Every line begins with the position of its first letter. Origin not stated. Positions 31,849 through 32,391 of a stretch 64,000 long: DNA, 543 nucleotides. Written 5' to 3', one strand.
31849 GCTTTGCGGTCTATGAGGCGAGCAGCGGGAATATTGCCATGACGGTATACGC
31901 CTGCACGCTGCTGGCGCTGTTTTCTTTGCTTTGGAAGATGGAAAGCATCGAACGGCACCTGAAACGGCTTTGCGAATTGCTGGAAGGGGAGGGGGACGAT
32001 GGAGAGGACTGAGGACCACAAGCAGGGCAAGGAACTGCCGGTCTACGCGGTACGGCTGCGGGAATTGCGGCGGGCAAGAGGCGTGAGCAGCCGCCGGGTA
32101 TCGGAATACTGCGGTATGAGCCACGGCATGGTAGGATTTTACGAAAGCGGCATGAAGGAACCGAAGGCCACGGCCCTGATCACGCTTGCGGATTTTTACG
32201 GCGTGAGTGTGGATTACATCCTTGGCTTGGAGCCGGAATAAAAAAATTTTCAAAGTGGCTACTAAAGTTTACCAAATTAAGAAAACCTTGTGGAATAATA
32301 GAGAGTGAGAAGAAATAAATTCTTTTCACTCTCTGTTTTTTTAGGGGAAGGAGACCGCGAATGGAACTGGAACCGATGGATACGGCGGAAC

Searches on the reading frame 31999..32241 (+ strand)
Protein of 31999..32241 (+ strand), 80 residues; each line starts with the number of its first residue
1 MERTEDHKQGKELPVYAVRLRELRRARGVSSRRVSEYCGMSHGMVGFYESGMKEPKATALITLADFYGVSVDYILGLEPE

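Call 32: search_protein_families(library=pfam, proteins=[window:31999-32241:+], max_evalue=0.01)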
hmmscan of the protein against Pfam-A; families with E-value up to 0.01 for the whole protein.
window:31999-32241:+ (80 aa): 4 families
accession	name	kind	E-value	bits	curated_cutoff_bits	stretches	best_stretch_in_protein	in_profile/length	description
PF01381.28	HTH_3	-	1.3e-11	44.7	23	1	20-74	1-55/55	Helix-turn-helix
PF13560.12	HTH_31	-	3.8e-10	40.4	27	1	17-72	3-59/64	Helix-turn-helix domain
PF12844.13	HTH_19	-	0.00011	22.4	30.2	1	19-75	3-59/64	Helix-turn-helix domain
PF13443.12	HTH_26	-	0.0016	19.1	22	1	19-80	1-63/63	Cro/C1-type HTH DNA-binding domain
